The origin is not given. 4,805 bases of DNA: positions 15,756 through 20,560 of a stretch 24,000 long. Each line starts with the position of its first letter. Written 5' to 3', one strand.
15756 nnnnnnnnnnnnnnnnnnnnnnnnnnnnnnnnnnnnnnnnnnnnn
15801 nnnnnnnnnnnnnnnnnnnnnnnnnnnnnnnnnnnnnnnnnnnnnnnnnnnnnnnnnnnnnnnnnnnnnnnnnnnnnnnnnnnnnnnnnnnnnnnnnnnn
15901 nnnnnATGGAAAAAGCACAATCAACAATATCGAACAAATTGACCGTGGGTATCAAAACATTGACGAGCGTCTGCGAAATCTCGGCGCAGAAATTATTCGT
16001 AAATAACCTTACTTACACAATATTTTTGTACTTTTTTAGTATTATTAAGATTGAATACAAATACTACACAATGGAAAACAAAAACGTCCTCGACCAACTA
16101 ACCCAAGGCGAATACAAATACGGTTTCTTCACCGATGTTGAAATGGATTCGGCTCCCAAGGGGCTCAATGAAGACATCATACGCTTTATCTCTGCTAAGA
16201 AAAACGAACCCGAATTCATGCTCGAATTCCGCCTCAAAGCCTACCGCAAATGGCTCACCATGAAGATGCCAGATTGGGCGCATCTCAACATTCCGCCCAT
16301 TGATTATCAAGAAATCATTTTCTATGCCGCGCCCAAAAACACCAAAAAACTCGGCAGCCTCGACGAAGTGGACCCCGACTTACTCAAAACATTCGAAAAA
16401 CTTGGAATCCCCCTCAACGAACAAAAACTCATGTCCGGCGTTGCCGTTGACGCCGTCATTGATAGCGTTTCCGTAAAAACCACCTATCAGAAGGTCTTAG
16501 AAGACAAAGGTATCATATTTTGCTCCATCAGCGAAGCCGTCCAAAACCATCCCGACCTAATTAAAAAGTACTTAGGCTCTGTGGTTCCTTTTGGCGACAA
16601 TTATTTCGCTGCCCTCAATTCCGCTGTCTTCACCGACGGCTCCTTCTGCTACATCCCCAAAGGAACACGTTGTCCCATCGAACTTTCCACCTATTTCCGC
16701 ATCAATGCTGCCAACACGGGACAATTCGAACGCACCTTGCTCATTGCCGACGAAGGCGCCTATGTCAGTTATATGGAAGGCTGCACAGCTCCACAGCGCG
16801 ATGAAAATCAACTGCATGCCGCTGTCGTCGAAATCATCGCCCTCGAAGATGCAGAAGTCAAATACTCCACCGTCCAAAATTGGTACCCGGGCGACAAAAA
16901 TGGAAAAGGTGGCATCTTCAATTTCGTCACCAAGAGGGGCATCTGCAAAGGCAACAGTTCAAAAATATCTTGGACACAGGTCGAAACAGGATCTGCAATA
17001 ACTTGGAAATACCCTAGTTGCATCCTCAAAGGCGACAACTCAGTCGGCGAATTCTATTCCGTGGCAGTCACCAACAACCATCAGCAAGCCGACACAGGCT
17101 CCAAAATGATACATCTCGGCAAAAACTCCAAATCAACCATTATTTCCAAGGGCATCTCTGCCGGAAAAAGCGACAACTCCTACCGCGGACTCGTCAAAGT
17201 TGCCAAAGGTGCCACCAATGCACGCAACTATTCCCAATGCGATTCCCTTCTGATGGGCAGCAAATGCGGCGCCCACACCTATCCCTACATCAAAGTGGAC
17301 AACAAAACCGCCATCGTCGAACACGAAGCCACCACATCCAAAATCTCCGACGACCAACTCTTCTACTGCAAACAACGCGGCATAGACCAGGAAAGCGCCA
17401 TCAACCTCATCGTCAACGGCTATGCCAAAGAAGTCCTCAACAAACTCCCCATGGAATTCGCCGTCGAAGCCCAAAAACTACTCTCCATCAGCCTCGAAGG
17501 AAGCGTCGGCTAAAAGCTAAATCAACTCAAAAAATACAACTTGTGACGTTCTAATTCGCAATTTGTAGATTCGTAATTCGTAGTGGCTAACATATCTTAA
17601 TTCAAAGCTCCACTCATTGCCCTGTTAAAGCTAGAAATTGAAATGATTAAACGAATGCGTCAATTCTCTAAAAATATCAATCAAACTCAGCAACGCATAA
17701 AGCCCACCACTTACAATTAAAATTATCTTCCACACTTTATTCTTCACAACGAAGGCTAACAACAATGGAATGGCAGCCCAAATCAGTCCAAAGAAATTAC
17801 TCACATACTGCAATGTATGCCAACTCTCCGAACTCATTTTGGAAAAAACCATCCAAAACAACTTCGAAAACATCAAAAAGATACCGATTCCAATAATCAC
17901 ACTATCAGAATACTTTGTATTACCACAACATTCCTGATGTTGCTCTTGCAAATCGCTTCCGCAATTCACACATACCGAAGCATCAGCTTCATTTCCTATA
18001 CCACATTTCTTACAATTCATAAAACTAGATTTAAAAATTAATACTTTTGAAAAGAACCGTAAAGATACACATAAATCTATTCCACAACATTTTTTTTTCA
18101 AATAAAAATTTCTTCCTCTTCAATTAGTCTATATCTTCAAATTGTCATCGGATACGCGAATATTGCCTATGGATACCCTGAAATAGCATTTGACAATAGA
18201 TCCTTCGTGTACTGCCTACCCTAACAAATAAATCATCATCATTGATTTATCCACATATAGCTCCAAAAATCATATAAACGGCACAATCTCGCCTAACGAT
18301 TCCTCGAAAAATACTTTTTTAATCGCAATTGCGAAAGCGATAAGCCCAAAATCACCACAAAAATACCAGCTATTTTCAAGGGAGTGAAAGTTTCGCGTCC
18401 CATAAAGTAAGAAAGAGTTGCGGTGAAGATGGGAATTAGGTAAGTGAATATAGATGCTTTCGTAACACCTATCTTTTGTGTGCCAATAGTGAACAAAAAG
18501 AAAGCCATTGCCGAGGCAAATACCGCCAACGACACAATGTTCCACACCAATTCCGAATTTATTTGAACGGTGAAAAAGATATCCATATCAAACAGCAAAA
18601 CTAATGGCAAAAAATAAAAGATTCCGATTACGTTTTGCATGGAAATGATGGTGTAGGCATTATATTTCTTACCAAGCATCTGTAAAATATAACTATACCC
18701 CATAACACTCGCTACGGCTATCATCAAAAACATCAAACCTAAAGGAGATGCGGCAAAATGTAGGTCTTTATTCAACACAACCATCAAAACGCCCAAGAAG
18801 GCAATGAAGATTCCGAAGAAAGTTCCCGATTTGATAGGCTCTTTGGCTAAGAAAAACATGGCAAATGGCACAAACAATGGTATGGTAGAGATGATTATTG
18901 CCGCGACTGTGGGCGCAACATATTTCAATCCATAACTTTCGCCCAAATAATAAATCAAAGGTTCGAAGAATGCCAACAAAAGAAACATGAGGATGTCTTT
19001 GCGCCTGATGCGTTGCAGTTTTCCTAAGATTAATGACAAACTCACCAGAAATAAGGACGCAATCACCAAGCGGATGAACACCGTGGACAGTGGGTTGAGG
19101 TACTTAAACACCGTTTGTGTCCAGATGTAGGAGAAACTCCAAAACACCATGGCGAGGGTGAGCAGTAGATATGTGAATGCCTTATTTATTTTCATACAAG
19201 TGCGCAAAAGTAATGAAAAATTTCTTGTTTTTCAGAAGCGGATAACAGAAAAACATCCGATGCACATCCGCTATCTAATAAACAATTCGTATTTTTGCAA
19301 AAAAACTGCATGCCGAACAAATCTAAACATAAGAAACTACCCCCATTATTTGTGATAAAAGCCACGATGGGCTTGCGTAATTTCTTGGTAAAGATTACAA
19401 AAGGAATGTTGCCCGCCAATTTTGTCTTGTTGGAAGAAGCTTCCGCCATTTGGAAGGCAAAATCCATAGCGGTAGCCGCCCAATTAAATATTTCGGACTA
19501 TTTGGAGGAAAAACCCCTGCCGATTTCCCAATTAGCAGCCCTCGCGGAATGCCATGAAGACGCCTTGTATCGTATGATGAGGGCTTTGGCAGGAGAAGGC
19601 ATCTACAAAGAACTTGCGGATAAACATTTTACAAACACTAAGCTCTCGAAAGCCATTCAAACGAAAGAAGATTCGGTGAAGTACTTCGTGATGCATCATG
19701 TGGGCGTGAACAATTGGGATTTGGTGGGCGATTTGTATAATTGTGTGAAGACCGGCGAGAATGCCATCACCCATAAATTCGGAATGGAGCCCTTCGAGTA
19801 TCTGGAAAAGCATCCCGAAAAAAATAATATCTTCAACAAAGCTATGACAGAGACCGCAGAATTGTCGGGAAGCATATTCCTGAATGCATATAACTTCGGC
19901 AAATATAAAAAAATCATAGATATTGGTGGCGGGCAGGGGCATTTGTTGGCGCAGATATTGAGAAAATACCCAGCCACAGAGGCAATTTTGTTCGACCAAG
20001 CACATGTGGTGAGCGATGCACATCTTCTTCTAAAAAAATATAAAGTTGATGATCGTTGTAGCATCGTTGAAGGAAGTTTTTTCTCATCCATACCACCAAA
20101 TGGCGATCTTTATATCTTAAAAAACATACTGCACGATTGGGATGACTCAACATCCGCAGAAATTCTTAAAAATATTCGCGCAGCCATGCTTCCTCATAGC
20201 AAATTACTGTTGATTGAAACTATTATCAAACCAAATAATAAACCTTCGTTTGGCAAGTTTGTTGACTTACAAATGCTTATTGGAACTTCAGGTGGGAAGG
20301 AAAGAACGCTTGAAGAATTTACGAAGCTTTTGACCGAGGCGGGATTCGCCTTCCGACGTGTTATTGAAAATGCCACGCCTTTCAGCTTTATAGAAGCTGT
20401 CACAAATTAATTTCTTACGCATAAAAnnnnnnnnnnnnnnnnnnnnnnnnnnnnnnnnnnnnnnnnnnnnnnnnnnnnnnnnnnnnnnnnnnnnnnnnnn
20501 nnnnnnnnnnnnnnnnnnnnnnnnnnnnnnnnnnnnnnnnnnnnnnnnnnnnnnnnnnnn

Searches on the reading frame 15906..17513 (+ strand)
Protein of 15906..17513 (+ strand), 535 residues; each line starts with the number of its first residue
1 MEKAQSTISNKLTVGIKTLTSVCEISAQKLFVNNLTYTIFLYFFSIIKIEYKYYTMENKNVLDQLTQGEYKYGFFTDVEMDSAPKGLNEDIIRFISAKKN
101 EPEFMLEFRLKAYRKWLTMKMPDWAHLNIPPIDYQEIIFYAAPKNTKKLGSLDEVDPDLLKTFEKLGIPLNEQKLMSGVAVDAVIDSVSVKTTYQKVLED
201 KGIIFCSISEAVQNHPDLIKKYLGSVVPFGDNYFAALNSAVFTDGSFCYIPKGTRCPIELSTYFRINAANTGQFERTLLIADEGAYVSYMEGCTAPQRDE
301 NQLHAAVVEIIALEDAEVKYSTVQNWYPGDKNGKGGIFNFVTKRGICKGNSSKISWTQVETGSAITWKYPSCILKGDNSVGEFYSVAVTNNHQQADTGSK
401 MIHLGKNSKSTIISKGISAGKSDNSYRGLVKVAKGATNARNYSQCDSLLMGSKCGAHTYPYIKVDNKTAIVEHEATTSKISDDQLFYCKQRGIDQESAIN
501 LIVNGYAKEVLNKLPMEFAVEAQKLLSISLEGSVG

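Call 53: search_protein_families(library=pfam, proteins=[window:15906-17513:+], max_evalue=0.01)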
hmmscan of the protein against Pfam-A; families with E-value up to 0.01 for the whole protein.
window:15906-17513:+ (535 aa): 2 families
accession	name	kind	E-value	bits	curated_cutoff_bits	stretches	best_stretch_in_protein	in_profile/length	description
PF01458.23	SUFBD_core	-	1.4e-78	264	27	1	264-505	1-231/232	SUF system FeS cluster assembly, SufBD core domain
PF19295.5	SufBD_N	-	1.2e-10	41.7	23.5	1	188-256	98-166/172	SufBD protein N-terminal region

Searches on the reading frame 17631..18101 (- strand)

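Call 53: search_protein_families(library=pfam, proteins=[window:17631-18101:-], max_evalue=0.01)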
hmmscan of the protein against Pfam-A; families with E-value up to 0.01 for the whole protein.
window:17631-18101:- (156 aa): 2 families
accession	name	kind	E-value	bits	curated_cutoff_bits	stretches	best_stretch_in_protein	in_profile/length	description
PF13240.11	Zn_Ribbon_1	-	0.00047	20.3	25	1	30-51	2-23/23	zinc-ribbon domain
PF00641.23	Zn_ribbon_RanBP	-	0.00048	19.8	27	1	29-49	6-26/30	Zn-finger in Ran binding protein and others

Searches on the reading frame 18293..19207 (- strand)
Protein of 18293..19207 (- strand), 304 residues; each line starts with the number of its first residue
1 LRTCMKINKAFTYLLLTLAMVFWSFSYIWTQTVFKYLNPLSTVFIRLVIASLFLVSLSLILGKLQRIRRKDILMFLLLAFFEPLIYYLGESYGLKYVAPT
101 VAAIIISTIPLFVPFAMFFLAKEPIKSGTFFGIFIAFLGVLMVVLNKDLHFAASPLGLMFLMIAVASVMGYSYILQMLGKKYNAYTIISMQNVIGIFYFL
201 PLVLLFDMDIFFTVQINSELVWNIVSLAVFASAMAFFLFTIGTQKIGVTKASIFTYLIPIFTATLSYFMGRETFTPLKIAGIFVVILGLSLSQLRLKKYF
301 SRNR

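Call 53: search_protein_families(library=pfam, proteins=[window:18293-19207:-], max_evalue=0.01)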
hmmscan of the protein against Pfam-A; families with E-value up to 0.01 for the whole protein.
window:18293-19207:- (304 aa): 1 family
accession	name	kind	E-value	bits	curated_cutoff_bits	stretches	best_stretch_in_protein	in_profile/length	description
PF00892.27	EamA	-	5.7e-40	137.2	28.2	2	12-144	3-134/135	EamA-like transporter family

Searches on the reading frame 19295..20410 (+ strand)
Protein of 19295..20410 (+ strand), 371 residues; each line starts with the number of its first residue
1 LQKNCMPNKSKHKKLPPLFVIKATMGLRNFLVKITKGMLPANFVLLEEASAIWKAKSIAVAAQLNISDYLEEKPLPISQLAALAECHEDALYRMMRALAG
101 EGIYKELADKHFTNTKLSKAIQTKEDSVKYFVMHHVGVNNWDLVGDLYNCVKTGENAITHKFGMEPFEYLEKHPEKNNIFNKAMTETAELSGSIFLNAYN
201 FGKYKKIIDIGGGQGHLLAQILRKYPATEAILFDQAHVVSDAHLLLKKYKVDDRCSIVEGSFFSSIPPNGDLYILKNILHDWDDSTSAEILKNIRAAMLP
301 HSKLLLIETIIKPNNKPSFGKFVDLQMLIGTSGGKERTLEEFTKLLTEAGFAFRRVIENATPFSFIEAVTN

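Call 53: search_protein_families(library=pfam, proteins=[window:19295-20410:+], max_evalue=0.01)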
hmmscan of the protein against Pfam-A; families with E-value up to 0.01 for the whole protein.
window:19295-20410:+ (371 aa): 6 families
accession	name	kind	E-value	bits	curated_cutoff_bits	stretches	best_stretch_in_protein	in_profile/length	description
PF00891.24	Methyltransf_2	-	1e-49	169.2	22.3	1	146-352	3-210/210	O-methyltransferase domain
PF08100.18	Dimerisation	-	7.9e-10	38.9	25.6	1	41-120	5-89/93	O-methyltransferase dimerisation domain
PF08242.18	Methyltransf_12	-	0.00055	21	30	1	208-300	1-94/98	Methyltransferase domain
PF13847.12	Methyltransf_31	-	0.0011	19.1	27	1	205-305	5-108/145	Methyltransferase domain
PF05175.20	MTS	-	0.0055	16.8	23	1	198-276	26-104/170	Methyltransferase small domain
PF13649.12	Methyltransf_25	-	0.0089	17.1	27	0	207-298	1-93/97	Methyltransferase domain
